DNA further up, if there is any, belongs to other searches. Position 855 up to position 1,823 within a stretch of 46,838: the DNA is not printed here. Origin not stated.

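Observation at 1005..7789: Non-cellulosomal dockerin-cohesin pair with an IPTL-CTERM anchor, translationally coupled to a stand-alone receiver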

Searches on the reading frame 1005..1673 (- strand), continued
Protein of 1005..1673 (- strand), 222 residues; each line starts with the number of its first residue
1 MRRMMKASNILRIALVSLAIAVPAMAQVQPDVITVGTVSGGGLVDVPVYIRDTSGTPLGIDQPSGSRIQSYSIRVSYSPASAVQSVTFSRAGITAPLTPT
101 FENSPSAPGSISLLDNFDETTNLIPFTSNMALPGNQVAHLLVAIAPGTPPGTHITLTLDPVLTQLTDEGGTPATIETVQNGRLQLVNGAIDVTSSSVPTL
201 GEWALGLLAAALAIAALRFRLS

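Call 55: search_protein_families(library=pfam, proteins=[L001:10666-12537:+, L047:9287-14149:+, L047:13846-14781:+, L012:537-6104:+, L034:3824-9982:+, L032:3594-9890:+], max_evalue=0.001)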
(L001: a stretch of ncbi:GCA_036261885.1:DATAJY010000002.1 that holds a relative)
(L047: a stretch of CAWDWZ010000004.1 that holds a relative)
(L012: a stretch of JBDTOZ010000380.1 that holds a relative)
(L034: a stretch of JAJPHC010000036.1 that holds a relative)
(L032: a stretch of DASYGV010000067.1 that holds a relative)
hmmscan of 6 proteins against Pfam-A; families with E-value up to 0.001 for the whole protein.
L001:10666-12537:+ (623 aa): 0 families

L047:9287-14149:+ (1621 aa): 1 family
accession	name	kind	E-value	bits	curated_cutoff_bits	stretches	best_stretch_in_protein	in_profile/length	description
PF00041.27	fn3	-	0.0002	21.9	25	1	433-501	4-68/84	Fibronectin type III domain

L047:13846-14781:+ (312 aa): 0 families

L012:537-6104:+ (1856 aa): 14 families
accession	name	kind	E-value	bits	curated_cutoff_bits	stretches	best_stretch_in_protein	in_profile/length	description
PF13418.12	Kelch_4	-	6.4e-60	199.4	21.6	3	588-630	1-43/49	Galactose oxidase, central domain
PF13964.12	Kelch_6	-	4.4e-50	166.5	25.3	1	403-448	6-50/50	Kelch motif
PF01344.31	Kelch_1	-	2.9e-32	110.2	20.1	0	458-491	11-45/46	Kelch motif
PF07646.21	Kelch_2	-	4.5e-27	93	21.3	0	401-444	4-47/48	Kelch motif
PF13415.12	Kelch_3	-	2.8e-24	85.2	22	2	408-455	1-47/48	Galactose oxidase, central domain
PF24681.1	Kelch_KLHDC2_KLHL20_DRC7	-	3.5e-23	82.5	50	5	771-936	43-221/221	KLHDC2/KLHL20/DRC7 Kelch-repeats domain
PF01833.30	TIG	-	2.2e-21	76.1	20.9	2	1542-1621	2-84/84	IPT/TIG domain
PF24981.1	Beta-prop_ATRN-LZTR1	-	2.3e-21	76.7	50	1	392-518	142-284/289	Attractin/LZTR1 beta-propeller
PF07250.17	Glyoxal_oxid_N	-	1.3e-15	57.8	37.5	0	350-419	64-138/243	Glyoxal oxidase N-terminus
PF19081.6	Ig_7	-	8e-10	39.3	27.3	2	1297-1375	1-84/84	Ig-like domain CHU_C associated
PF06832.18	BiPBP_C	-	2.4e-09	37.4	26.8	0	1394-1436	33-79/90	Penicillin-Binding Protein C-terminus Family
PF00404.24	Dockerin_1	-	4.2e-07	30.5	22.9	1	1626-1682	2-56/57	Dockerin type I domain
PF16820.11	PKD_3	-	0.00033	20.9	26.3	0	1401-1435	30-64/68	PKD-like domain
PF18755.6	RAMA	-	0.00042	20.7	35.2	0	307-333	42-67/107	Restriction Enzyme Adenine Methylase Associated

L034:3824-9982:+ (2053 aa): 8 families
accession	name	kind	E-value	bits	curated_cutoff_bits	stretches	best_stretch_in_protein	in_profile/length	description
PF19081.6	Ig_7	-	4.5e-22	78.6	27.3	4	1506-1584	1-84/84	Ig-like domain CHU_C associated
PF03160.20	Calx-beta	-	1.8e-14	54.2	27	2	269-348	21-99/119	Calx-beta domain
PF01833.30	TIG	-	2.1e-13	50.5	20.9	1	1753-1833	2-82/84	IPT/TIG domain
PF06832.18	BiPBP_C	-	5.6e-12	45.8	26.8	0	1525-1572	35-86/90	Penicillin-Binding Protein C-terminus Family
PF19408.5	PKD_6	-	6.4e-07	30.1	25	1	1664-1745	3-82/82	PKD-like domain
PF00404.24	Dockerin_1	-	1.5e-06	28.7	22.9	1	1838-1894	2-56/57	Dockerin type I domain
PF22352.2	K319L-like_PKD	-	2.5e-05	24.6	27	1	1687-1745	24-84/84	K319L-like, PKD domain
PF16820.11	PKD_3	-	4.7e-05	23.6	26.3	0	1616-1645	36-65/68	PKD-like domain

L032:3594-9890:+ (2099 aa): 7 families
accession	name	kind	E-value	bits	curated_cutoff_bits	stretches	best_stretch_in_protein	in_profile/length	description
PF19081.6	Ig_7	-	3.7e-36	123.7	27.3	6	1542-1619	1-84/84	Ig-like domain CHU_C associated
PF06832.18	BiPBP_C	-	1.5e-18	66.9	26.8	0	1648-1680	44-79/90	Penicillin-Binding Protein C-terminus Family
PF01833.30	TIG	-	2.7e-13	50.1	20.9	1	1787-1865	2-82/84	IPT/TIG domain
PF16820.11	PKD_3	-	3e-12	46.6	26.3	0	1414-1445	36-67/68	PKD-like domain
PF08308.17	PEGA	-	7.2e-09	35.9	20.8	0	1565-1604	7-45/71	PEGA domain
PF22352.2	K319L-like_PKD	-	2e-06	28.2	27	1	1702-1779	5-84/84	K319L-like, PKD domain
PF00932.25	LTD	-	5.5e-06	27.2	34.3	1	652-747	2-80/109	Lamin Tail Domain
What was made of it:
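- The same Ig-TIG-dockerin-cohesin tail carries Kelch, Calx-beta or LTD heads in other loci (call 55).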

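Call 58: search_protein_representatives(alignment_id=A1)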
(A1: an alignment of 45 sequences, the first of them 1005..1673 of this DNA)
Query: 45 sequences, 225 profile positions. Proteins with E-value up to 0.001 (for the whole library): 397; up to 1e-10: 308; up to 1e-30: 110. The best 150 are listed.
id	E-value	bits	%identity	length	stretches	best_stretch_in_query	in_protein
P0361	3.9e-80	284.9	-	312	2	14-199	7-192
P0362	1.8e-79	282.7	-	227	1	3-221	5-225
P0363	3.4e-77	275.3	-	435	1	9-200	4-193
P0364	3.8e-75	268.6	-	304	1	49-202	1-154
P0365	3.6e-71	255.6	-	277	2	10-196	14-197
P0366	2.3e-68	246.4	-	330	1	7-204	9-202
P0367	3.3e-66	239.4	-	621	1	21-196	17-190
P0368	9.5e-64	231.3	-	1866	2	32-203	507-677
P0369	1.2e-62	227.6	-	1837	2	26-202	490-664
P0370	2.2e-59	217.0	-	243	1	31-200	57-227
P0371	1.5e-58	214.3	-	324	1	10-206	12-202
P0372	7.0e-58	212.1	-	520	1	8-204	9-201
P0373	1.3e-56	208.0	-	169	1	22-178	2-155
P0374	1.4e-54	201.3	-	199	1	17-173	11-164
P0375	1.4e-54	201.3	-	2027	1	33-204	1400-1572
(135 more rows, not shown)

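Call 60: search_protein_families(library=pfam, alignment_id=A6, max_evalue=0.01)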
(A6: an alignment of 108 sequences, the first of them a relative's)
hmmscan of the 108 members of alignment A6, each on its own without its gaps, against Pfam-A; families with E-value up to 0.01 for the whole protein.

A. member 1, P0361 (312 aa): 2 families
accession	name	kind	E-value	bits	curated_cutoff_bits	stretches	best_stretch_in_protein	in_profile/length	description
PF18998.6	Flg_new_2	-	0.00051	20.4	23.6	1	221-280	8-72/73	Divergent InlB B-repeat domain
PF18203.6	IPTL-CTERM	-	0.00063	20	20.8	1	289-311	6-28/28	IPTL-CTERM motif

B. families by the number of members that match (of 108 scanned): 47 families (the first 25 are shown)
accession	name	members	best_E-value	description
PF00041.27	fn3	26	2.5e-07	Fibronectin type III domain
PF16640.11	Big_3_5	14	2.9e-21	Bacterial Ig-like domain (group 3)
PF01839.29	FG-GAP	10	1.7e-41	FG-GAP repeat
PF13517.12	FG-GAP_3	10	1.9e-40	FG-GAP-like repeat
PF00404.24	Dockerin_1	7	7.7e-11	Dockerin type I domain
PF12256.14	TcdB_toxin_midN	6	1.1e-16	Insecticide toxin TcdB middle/N-terminal region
PF21910.2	GH85_C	6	0.0012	GH85 endohexosaminidases, C-terminal domain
PF02368.24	Big_2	5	1.7e-11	Bacterial Ig-like domain (group 2)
PF01833.30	TIG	4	3e-15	IPT/TIG domain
PF07483.16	W_rich_C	4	2.1e-09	Tryptophan-rich Synechocystis species C-terminal domain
PF03160.20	Calx-beta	4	4e-09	Calx-beta domain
PF00395.25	SLH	3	8.2e-21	S-layer homology domain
PF07705.17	CARDB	3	9e-20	CARDB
PF18203.6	IPTL-CTERM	3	0.00011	IPTL-CTERM motif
PF16743.10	PliI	3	0.0011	Periplasmic lysozyme inhibitor of I-type lysozyme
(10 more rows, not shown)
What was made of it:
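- On Cohesin (Pfam PF00963): 0 of 108 family representatives hit (call 60).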
